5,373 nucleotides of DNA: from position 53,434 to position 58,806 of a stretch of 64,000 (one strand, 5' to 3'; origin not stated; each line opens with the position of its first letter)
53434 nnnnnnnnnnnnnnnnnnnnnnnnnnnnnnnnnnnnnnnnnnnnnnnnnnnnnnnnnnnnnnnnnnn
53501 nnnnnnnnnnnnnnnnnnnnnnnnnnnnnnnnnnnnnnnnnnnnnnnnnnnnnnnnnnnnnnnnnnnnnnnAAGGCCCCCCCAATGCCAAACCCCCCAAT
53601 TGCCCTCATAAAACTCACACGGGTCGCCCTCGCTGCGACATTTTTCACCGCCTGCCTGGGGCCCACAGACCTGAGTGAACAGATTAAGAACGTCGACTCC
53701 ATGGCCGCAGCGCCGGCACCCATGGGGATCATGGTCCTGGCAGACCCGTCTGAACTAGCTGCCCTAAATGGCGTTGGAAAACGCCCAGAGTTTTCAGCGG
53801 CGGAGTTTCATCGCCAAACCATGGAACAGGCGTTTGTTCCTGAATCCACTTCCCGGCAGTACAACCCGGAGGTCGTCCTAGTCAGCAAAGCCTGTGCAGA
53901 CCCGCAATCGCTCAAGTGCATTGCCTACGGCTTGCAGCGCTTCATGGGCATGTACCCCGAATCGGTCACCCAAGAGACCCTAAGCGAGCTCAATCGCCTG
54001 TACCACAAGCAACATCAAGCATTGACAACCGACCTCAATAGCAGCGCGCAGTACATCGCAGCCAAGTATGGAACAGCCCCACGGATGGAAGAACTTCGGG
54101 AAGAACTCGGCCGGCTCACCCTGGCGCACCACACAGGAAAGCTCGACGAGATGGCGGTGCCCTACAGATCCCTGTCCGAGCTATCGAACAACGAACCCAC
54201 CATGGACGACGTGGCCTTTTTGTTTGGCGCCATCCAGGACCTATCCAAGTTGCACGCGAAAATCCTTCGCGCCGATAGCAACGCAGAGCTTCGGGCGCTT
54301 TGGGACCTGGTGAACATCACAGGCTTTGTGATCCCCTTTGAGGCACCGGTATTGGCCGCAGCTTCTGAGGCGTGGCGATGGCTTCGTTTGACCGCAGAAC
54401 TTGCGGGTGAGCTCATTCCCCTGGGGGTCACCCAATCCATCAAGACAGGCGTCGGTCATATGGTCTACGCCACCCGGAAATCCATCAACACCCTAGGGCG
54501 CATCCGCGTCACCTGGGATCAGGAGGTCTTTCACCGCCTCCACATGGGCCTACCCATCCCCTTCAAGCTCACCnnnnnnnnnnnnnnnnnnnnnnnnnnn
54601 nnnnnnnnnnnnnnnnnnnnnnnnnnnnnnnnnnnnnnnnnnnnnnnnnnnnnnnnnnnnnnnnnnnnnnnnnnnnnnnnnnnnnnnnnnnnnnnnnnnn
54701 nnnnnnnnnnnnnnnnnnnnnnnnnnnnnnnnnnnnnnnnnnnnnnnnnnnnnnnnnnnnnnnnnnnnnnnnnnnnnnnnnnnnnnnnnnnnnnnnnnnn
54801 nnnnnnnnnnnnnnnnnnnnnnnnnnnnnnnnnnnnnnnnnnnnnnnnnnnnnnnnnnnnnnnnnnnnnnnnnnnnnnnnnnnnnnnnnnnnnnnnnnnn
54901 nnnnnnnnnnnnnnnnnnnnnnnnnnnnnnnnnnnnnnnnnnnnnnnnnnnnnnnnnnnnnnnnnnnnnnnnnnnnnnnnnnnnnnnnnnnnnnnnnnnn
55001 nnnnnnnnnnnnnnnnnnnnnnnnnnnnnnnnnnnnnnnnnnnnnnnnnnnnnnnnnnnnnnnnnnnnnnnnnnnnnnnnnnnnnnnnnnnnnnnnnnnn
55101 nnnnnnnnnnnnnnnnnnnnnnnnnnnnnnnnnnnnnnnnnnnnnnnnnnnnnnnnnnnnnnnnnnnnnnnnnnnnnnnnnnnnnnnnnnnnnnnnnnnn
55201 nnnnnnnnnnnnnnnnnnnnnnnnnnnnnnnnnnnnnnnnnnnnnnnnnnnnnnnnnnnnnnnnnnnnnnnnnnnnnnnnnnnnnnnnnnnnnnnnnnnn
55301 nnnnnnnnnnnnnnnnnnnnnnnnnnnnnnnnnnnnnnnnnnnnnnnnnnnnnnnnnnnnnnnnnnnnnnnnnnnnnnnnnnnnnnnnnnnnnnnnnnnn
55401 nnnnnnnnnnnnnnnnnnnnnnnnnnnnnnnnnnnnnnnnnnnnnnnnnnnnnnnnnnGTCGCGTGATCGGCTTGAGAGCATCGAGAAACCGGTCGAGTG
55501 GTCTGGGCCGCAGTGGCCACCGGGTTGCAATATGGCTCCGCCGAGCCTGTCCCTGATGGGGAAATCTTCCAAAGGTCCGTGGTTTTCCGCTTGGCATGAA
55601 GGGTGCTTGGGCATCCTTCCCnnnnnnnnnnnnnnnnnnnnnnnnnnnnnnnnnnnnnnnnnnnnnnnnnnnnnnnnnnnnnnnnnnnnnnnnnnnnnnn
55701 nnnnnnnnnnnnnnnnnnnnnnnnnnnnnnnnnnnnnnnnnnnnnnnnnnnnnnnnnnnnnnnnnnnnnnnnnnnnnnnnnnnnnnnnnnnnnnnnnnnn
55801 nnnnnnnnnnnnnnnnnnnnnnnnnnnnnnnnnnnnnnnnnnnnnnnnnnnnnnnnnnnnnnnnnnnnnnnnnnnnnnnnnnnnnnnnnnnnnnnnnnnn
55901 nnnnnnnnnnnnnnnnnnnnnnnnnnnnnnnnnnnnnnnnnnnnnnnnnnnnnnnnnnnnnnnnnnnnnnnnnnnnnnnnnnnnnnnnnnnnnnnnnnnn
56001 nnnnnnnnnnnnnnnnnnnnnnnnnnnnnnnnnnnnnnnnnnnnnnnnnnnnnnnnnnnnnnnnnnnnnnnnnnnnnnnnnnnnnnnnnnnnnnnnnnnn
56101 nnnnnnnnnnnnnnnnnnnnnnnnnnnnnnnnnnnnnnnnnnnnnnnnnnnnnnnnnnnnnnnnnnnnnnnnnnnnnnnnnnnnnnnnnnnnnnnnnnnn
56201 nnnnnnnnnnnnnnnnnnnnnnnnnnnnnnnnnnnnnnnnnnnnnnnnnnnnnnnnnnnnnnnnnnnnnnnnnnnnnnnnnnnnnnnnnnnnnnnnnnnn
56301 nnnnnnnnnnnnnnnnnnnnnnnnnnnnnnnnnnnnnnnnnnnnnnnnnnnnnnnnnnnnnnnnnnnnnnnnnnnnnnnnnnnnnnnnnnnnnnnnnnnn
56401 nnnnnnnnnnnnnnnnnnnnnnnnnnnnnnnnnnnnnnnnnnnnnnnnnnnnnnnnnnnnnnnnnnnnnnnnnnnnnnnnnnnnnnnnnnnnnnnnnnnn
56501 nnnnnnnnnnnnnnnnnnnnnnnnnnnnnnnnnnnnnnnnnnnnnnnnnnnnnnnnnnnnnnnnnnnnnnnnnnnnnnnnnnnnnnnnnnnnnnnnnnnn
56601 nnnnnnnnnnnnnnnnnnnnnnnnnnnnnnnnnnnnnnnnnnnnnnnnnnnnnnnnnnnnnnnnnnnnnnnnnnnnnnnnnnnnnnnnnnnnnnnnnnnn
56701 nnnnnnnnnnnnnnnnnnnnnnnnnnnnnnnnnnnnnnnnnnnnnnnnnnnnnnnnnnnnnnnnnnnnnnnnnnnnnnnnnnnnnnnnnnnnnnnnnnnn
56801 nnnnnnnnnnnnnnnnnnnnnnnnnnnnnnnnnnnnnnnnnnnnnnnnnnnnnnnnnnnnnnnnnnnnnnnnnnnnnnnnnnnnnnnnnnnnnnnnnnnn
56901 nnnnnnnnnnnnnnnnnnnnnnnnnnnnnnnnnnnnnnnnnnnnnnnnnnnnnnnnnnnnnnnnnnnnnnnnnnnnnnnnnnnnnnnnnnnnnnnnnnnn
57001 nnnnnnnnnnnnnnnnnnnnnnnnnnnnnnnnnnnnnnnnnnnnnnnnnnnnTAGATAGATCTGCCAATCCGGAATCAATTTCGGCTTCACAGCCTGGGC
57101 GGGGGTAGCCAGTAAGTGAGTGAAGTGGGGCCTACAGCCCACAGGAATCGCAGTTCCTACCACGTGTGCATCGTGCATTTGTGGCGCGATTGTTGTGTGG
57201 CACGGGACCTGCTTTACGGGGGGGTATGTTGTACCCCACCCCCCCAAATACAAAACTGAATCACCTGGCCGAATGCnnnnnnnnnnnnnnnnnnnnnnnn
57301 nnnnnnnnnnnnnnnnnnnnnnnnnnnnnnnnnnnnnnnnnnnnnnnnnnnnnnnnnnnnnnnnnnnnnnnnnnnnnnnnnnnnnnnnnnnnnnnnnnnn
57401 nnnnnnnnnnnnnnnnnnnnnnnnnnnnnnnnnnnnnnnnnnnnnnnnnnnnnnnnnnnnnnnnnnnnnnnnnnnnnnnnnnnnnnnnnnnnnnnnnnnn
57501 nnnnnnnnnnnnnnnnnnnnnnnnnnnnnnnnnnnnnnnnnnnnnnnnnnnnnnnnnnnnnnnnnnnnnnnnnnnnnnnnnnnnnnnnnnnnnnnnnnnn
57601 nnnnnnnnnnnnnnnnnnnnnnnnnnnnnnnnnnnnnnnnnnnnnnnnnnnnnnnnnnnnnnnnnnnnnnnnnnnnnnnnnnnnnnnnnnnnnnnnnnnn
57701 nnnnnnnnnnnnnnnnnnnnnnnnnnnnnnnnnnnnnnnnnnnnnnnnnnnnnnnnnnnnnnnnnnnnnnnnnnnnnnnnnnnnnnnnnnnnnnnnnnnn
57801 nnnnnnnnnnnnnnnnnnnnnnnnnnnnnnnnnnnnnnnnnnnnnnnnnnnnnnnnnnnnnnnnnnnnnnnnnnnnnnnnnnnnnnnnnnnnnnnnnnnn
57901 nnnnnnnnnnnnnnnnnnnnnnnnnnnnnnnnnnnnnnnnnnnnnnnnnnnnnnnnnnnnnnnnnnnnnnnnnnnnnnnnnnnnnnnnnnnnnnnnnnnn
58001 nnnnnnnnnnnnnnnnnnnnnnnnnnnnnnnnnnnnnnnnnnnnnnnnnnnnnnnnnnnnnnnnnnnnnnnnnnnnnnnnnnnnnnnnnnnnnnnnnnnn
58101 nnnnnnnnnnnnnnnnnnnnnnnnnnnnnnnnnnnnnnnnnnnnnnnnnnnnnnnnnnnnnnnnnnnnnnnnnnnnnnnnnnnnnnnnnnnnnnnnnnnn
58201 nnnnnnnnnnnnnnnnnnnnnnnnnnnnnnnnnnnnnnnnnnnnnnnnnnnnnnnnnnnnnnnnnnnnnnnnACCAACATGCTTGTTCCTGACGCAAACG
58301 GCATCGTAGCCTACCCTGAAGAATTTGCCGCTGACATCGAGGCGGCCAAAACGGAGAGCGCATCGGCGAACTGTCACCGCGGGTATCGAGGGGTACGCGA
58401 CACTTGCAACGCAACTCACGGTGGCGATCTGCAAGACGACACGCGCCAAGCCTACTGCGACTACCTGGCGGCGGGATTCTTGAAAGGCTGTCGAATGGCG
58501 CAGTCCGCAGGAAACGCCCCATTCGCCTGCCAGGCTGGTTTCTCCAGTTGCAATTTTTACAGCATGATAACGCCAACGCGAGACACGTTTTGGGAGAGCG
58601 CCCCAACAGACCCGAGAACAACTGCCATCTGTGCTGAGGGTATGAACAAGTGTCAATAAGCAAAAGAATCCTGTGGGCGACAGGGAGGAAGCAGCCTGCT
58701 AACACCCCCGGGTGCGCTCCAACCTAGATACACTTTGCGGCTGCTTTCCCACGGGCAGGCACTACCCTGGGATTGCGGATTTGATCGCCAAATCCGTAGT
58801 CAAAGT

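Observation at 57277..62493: Module swapping within family A: conserved ~330-aa N-terminal region, then alternative C-terminal domains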

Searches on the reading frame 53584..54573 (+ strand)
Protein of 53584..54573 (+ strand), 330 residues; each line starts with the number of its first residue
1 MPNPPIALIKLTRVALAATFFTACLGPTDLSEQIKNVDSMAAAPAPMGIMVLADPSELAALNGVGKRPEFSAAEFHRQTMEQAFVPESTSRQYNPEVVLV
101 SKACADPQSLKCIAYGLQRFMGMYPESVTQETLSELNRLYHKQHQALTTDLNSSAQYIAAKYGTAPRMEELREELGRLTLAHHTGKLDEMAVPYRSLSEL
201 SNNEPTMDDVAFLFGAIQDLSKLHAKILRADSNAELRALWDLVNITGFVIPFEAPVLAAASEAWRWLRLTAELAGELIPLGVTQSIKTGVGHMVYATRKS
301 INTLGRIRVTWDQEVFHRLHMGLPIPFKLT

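Call 51: search_protein_families(library=pfam, proteins=[window:53584-54573:+], max_evalue=10)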
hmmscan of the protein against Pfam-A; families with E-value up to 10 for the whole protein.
window:53584-54573:+ (330 aa): 1 family
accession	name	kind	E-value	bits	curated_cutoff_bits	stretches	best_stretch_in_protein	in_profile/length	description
PF09247.16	TBP-binding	-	0.23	12.2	25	1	201-239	4-43/60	TATA box-binding protein binding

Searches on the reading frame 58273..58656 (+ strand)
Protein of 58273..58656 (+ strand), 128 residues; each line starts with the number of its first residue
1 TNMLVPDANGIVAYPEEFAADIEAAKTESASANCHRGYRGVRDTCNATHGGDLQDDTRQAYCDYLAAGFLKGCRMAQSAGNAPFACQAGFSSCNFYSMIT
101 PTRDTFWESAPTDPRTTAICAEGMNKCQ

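Call 51: search_protein_families(library=pfam, proteins=[window:58273-58656:+], max_evalue=10)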
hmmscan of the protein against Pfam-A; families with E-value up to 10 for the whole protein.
window:58273-58656:+ (128 aa): 0 families

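Call 54: find_homologous_proteins(query=A4, max_evalue=0.1)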
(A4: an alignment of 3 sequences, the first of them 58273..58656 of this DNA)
Query A4 (3 sequences): 315 candidates shared short words with the query, none scored E <= 0.1.
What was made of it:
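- Tried and rejected: It is therefore only a weak negative (call 54).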

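Call 58: find_related_loci(query=A4, collection=metagenome_contigs, flank=8000)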
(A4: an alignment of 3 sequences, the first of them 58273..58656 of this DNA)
Query A4 (128 aa) in metagenome_contigs; peptide patterns used: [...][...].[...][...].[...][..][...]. (x = any residue, [..] = any of these).
67 stretches matched a pattern, but none encodes a relative of the query by tblastn (E <= 1e-3).
